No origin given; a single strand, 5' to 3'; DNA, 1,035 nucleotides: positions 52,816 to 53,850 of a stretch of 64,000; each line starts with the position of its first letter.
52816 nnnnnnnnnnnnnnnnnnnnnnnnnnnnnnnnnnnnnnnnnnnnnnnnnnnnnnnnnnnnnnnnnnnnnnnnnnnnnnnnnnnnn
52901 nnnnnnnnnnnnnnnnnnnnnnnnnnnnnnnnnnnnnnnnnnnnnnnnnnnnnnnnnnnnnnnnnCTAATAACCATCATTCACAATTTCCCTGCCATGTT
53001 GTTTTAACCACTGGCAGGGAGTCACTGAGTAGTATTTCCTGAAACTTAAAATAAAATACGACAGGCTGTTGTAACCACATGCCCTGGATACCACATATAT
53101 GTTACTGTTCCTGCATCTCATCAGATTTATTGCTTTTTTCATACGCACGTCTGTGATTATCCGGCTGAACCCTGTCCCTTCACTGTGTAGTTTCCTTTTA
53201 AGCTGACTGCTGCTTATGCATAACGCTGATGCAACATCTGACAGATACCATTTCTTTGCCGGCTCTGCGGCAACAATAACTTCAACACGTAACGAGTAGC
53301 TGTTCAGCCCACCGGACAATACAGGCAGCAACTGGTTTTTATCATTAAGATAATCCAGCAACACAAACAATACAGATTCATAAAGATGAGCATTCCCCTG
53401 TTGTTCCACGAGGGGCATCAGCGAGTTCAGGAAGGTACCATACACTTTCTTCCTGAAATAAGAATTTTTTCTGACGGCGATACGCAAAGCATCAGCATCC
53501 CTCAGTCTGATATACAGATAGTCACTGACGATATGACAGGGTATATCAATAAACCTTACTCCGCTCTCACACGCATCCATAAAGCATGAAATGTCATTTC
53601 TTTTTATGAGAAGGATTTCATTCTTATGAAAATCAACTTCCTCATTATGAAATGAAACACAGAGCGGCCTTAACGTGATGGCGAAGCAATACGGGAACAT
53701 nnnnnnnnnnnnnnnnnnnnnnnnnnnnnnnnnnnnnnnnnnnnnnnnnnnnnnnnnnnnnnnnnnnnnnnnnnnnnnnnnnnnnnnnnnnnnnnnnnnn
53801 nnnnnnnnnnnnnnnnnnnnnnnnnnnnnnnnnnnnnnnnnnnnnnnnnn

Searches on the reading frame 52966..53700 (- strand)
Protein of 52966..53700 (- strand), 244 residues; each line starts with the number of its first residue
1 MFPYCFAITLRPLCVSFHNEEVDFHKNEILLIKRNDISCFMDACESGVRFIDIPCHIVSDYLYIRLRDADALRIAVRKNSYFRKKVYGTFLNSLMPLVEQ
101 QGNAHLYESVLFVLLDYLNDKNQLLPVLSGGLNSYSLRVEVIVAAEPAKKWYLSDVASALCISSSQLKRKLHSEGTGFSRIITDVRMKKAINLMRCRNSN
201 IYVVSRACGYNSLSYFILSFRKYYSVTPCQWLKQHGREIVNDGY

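Call 11: search_protein_families(library=pfam, proteins=[window:52966-53700:-], max_evalue=1)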
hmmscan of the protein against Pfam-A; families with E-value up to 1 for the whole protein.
window:52966-53700:- (244 aa): 2 families
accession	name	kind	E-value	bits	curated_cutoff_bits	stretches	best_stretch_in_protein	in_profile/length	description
PF12833.13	HTH_18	-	3.2e-14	53.4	33.6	1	157-234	2-80/80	Helix-turn-helix domain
PF00165.29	HTH_AraC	-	8.9e-12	45.3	26.6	2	194-233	1-42/42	Bacterial regulatory helix-turn-helix proteins, AraC family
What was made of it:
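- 52966..53700 (-): AraC-family regulator gene (244 aa). This is context: the region is its 5' flank. Pfam HTH_18 and HTH_AraC in call 11.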

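Call 23: find_encoding_contigs(protein=window:52969-53700:-, flank=6000, max_places=10)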
Protein window:52969-53700:- (244 aa): 24 contigs read that carry it; 10 places shown.
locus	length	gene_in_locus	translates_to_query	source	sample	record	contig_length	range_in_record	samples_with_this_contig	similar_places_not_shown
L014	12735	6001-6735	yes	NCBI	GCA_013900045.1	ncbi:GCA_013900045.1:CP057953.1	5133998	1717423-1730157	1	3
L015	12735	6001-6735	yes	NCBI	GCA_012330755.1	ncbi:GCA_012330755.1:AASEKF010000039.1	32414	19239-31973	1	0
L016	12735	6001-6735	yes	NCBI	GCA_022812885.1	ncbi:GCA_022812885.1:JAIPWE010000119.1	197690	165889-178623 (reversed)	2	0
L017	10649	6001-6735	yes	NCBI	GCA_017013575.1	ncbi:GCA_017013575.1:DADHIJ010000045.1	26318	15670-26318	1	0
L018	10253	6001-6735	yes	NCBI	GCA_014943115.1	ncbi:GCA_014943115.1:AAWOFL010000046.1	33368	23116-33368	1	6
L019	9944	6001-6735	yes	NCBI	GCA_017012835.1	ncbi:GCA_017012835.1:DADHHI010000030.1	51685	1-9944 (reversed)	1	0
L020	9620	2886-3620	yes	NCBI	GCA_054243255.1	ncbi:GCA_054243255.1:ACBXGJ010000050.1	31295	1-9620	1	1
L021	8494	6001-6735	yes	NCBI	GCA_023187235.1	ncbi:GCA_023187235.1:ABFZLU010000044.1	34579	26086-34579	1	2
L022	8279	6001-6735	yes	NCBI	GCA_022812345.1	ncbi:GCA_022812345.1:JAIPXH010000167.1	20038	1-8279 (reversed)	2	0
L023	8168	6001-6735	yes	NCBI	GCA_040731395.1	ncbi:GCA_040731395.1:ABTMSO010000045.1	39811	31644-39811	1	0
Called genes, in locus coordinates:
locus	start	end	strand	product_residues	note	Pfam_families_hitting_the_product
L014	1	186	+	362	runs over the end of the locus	PF13609:Porin_4, PF00267:Porin_1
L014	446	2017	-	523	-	PF13007:LZ_Tnp_IS66, PF13005:zf-IS66, PF03050:DDE_Tnp_IS66, PF13817:DDE_Tnp_IS66_C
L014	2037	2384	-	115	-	PF05717:TnpB_IS66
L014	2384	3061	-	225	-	PF13384:HTH_23 (faint), PF01527:HTH_Tnp_1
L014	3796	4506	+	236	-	PF03767:Acid_phosphat_B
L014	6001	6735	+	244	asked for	PF12833:HTH_18, PF00165:HTH_AraC (weak)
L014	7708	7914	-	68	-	PF06688:DUF1187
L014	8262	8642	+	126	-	PF01527:HTH_Tnp_1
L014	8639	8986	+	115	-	PF05717:TnpB_IS66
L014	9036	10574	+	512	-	PF13007:LZ_Tnp_IS66, PF13005:zf-IS66, PF03050:DDE_Tnp_IS66, PF13817:DDE_Tnp_IS66_C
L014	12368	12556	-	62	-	PF06688:DUF1187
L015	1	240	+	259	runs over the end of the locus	PF04355:BamE, PF00691:OmpA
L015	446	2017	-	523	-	PF13007:LZ_Tnp_IS66, PF13005:zf-IS66, PF03050:DDE_Tnp_IS66, PF13817:DDE_Tnp_IS66_C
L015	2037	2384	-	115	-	PF05717:TnpB_IS66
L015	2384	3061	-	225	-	PF13384:HTH_23 (faint), PF01527:HTH_Tnp_1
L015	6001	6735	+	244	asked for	PF12833:HTH_18, PF00165:HTH_AraC (weak)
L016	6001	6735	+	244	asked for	PF12833:HTH_18, PF00165:HTH_AraC (weak)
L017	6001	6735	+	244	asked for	PF12833:HTH_18, PF00165:HTH_AraC (weak)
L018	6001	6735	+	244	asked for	PF12833:HTH_18, PF00165:HTH_AraC (weak)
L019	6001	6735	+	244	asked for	PF12833:HTH_18, PF00165:HTH_AraC (weak)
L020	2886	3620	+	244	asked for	PF12833:HTH_18, PF00165:HTH_AraC (weak)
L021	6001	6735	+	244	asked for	PF12833:HTH_18, PF00165:HTH_AraC (weak)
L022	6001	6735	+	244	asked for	PF12833:HTH_18, PF00165:HTH_AraC (weak)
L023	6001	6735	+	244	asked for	PF12833:HTH_18, PF00165:HTH_AraC (weak)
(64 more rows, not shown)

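Call 36: search_protein_families(library=ncbifam, proteins=[window:52969-53700:-], max_evalue=0.01)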
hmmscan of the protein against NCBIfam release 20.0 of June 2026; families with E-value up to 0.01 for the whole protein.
window:52969-53700:- (244 aa): 27 families (the best 25 are shown)
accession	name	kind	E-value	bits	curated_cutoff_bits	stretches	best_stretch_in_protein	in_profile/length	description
NF011732.0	PRK15185.1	equivalog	1.8e-28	99.8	354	1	109-234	181-306/309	transcriptional regulator HilD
NF007432.1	PRK09978.1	equivalog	1.4e-27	96.5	500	1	110-242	117-250/274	DNA-binding transcriptional regulator GadX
NF007407.0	PRK09940.1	equivalog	7.6e-25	87.9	348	1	21-231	22-230/253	transcriptional regulator YdeO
NF011733.0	PRK15186.1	equivalog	2.2e-20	73.2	403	1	133-232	180-279/291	AraC family transcriptional regulator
NF011618.0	PRK15044.1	equivalog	9.8e-20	71.1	423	1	139-233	197-291/295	invasion transcriptional regulator HilC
NF049968.1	QhpR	equivalog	7.4e-14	51.6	250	1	142-231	194-283/284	AraC-like transcriptional regulator QhpR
NF052534.1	RzbtTranRegRhrA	equivalog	2.1e-10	40.3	500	1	105-233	184-309/312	rhizobactin biosynthesis transcriptional regulator RhrA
NF047788.1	TransRegPocR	equivalog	3.5e-08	33.1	500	1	152-235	207-291/296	transcriptional regulator PocR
NF053784.1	TranRegCyprAlk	equivalog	4.1e-08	33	500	1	123-233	225-335/336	transcriptional regulator CypR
NF007860.0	PRK10572.1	equivalog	1e-07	31.1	208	1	145-235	194-285/292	arabinose operon transcriptional regulator AraC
NF047455.1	TF_Staph_AryK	equivalog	1.1e-07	30.5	850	1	15-236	35-260/759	transcriptional regulator AryK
NF006902.0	PRK09393.1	equivalog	1.2e-05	24.6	425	1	144-237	230-324/327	transcriptional regulator FtrA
NF010028.0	PRK13503.1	equivalog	1.6e-05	24.5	288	1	154-232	191-270/278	HTH-type transcriptional activator RhaS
NF049932.1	TranspRegBtr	equivalog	4.2e-05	22.3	900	1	174-240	205-271/531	bacillibactin transport transcriptional regulator Btr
TIGR02297.1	HpaA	equivalog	9.1e-05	21.8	274.65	1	104-231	157-284/287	4-hydroxyphenylacetate catabolism regulatory protein HpaA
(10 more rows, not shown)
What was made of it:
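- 52966..53700 (-): The best NCBIfam matches are HilD, GadX and YdeO, all far below their equivalog cut-offs (call 36).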

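Call 37: search_solved_structures(query=window:52969-53700:-, max_evalue=0.001)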
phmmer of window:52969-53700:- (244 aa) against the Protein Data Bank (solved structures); distinct sequences matched with E-value up to 0.001: 16.
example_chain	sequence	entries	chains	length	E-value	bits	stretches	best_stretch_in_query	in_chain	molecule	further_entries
3mkl_A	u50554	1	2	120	3e-19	72.7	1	138-240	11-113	HTH-type transcriptional regulator gadX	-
9ca5_A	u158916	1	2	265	1e-15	61.2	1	76-232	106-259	AraC-family, transcriptional regulator Rns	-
8vrq_A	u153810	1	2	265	1.1e-15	61.1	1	76-232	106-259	Regulatory protein Rns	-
8vst_A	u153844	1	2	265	1.2e-15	60.9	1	77-232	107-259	Regulatory protein Rns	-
9ca6_A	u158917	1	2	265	1.3e-15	60.8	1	82-232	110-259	Regulatory protein Rns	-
6xiu_A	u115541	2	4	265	1.4e-15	60.7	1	77-232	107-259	Regulatory protein Rns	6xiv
9gfp_A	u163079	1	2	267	1.6e-13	54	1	88-232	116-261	HTH-type transcriptional activator CsvR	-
3gbg_A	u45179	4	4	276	4.5e-08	36.2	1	138-232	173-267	TCP pilus virulence regulatory protein | AraC family transcriptional regulator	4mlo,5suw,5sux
6p7r_A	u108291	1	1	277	7.1e-08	35.5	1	138-232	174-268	Toxin co-regulated pilus virulence regulatory protein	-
6p7t_A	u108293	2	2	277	1.8e-07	34.2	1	138-232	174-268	Toxin co-regulated pilus virulence regulatory protein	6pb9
6swi_A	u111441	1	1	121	1.1e-06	31.6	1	153-233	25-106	Two-component response regulator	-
3lsg_A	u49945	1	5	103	1.7e-06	31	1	148-231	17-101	Two-component response regulator yesN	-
4fe4_A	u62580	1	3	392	1.2e-05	28.2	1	153-231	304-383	Xylose operon regulatory protein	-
4fe7_A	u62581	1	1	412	1.3e-05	28.1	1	153-231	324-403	Xylose operon regulatory protein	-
3oio_A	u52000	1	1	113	2.3e-05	27.3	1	153-233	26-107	Transcriptional regulator (AraC-type DNA-binding domain-containing proteins)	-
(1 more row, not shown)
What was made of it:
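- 52966..53700 (-): PDB matches are GadX, Rns, CsvR and ToxT (call 37).
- The AraC protein groups with HilD, GadX, YdeO and Rns (calls 36, 37).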

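Call 54: find_homologous_proteins(query=window:52969-53700:-, max_evalue=1e-30)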
Query window:52969-53700:- (244 aa): 12 proteins with E <= 1e-30 among 670 candidates.
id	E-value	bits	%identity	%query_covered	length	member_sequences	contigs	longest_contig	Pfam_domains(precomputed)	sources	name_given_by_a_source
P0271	2.4e-160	549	99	100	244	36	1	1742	PF12833.14,PF00165.30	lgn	-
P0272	5.3e-128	444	81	100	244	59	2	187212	PF12833.14,PF00165.30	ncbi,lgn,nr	ncbi:AraC family transcriptional regulator [Escherichia coli]|nr:AraC family transcriptional regulat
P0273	1.5e-127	442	80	100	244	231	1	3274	PF12833.14,PF00165.30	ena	-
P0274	2.7e-120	418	77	100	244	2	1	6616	PF12833.14,PF00165.30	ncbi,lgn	ncbi:helix-turn-helix domain-containing protein [Escherichia coli]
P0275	1.1e-119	416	77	100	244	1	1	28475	PF12833.14,PF00165.30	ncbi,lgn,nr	ncbi:TPA: helix-turn-helix domain-containing protein [Escherichia coli]|nr:helix-turn-helix domain-c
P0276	1.6e-114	399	74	99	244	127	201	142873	PF12833.14,PF00165.30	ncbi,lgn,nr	ncbi:helix-turn-helix domain-containing protein [Escherichia coli]|nr:helix-turn-helix domain-contai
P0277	7.2e-111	387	72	100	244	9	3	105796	PF12833.14,PF00165.30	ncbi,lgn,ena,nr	ncbi:TPA: AraC family transcriptional regulator [Escherichia coli]|nr:AraC family transcriptional re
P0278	1.2e-107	377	74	95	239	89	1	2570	PF12833.14,PF00165.30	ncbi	ncbi:TPA: helix-turn-helix domain-containing protein, partial [Escherichia coli]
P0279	2.0e-88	314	74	80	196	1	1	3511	PF12833.14,PF00165.30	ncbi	-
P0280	6.9e-82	293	80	69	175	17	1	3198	-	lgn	-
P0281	2.2e-71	258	76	63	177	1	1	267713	PF12833.14,PF00165.30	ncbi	ncbi:helix-turn-helix domain-containing protein (plasmid) [Escherichia coli]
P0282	5.3e-55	205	76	52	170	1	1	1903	-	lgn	-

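Call 55: find_encoding_contigs(protein=P0272, flank=5000, max_places=3)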
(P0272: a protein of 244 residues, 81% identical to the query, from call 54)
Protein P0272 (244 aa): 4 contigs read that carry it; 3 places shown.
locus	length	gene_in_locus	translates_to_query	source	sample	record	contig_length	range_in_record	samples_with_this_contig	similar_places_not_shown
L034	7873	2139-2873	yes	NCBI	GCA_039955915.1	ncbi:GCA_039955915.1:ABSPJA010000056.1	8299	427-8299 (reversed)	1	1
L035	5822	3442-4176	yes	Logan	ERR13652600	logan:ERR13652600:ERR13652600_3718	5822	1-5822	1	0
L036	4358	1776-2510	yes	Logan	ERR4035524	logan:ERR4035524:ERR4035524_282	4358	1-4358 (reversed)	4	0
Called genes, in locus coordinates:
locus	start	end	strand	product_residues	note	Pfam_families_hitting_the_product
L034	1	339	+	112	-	PF08386:Abhydrolase_4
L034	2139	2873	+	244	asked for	PF12833:HTH_18, PF00165:HTH_AraC (weak)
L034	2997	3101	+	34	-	PF03811:Zn_ribbon_InsA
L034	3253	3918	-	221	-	PF22512:Csa_translocation_dom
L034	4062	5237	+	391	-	PF14690:Zn_ribbon_ISL3, PF13542:HTH_Tnp_ISL3, PF01610:DDE_Tnp_ISL3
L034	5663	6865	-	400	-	PF00872:Transposase_mut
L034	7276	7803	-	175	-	-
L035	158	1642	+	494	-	PF00561:Abhydrolase_1, PF08386:Abhydrolase_4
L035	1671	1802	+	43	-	-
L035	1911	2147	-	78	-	-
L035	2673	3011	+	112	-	-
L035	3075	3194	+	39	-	-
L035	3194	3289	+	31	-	-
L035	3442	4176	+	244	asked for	PF12833:HTH_18, PF00165:HTH_AraC (weak)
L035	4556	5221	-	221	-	PF22512:Csa_translocation_dom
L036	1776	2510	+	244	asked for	PF12833:HTH_18, PF00165:HTH_AraC (weak)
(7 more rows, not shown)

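Call 56: find_encoding_contigs(protein=P0276, flank=5000, max_places=4)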
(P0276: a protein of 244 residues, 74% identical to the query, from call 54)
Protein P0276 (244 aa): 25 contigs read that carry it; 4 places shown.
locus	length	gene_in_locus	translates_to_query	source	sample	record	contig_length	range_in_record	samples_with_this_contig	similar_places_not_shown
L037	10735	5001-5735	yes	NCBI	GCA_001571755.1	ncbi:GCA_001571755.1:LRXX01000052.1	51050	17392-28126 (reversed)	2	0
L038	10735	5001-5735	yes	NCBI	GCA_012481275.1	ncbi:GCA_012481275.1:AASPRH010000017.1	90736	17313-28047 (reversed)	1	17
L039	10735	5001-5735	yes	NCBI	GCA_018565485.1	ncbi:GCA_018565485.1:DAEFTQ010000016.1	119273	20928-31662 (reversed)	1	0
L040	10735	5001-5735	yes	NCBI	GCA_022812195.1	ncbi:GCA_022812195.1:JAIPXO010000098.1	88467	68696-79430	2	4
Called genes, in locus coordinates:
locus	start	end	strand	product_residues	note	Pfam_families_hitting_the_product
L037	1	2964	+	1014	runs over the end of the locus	PF20178:ToxA_N, PF15962:DUF4765, PF05785:CNF1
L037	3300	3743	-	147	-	-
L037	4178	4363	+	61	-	-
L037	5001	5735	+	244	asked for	PF12833:HTH_18, PF00165:HTH_AraC (weak)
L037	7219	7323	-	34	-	PF20390:DUF6685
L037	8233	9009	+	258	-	PF03498:CDtoxinA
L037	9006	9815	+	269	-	PF03372:Exo_endo_phos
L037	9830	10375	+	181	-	PF14200:RicinB_lectin_2 (faint), PF03498:CDtoxinA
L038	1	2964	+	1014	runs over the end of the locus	PF20178:ToxA_N, PF15962:DUF4765, PF05785:CNF1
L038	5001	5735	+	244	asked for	PF12833:HTH_18, PF00165:HTH_AraC (weak)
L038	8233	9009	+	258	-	PF03498:CDtoxinA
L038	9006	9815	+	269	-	PF03372:Exo_endo_phos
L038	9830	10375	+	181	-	PF14200:RicinB_lectin_2 (faint), PF03498:CDtoxinA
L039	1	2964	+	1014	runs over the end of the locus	PF20178:ToxA_N, PF15962:DUF4765, PF05785:CNF1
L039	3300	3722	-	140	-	-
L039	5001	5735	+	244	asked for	PF12833:HTH_18, PF00165:HTH_AraC (weak)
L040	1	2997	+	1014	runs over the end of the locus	PF20178:ToxA_N, PF15962:DUF4765, PF05785:CNF1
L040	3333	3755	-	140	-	-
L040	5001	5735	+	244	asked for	PF12833:HTH_18, PF00165:HTH_AraC (weak)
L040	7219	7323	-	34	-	PF20390:DUF6685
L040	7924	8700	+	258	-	PF03498:CDtoxinA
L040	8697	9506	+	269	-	PF03372:Exo_endo_phos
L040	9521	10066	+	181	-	PF14200:RicinB_lectin_2 (faint), PF03498:CDtoxinA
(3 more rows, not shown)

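Call 57: find_encoding_contigs(protein=P0277, flank=5000, max_places=3)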
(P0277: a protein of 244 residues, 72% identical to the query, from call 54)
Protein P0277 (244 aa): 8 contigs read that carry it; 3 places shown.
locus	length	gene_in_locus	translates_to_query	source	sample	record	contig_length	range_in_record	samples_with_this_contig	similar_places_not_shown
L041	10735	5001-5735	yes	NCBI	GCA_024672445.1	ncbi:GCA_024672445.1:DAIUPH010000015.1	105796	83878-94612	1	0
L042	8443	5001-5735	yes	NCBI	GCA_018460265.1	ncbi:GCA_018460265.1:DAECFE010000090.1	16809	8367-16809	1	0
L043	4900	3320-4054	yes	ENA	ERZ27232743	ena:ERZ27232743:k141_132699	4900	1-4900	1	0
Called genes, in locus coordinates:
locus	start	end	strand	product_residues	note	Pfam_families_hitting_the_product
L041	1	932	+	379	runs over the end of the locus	PF27541:CitB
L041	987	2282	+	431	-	PF00083:Sugar_tr, PF07690:MFS_1, PF00083:Sugar_tr (weak), PF07690:MFS_1 (weak)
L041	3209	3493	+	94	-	PF01402:RHH_1, PF27535:RelB3_C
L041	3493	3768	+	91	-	PF05016:ParE_toxin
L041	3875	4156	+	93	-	-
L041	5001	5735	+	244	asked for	PF12833:HTH_18, PF00165:HTH_AraC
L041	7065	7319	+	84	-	-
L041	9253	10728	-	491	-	PF10142:PhoPQ_related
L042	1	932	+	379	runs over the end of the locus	PF27541:CitB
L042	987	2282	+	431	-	PF00083:Sugar_tr, PF07690:MFS_1, PF00083:Sugar_tr (weak), PF07690:MFS_1 (weak)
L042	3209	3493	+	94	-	PF01402:RHH_1, PF27535:RelB3_C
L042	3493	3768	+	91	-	PF05016:ParE_toxin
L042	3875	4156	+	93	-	-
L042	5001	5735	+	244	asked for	PF12833:HTH_18, PF00165:HTH_AraC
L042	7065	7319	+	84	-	-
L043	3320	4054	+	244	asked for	PF12833:HTH_18, PF00165:HTH_AraC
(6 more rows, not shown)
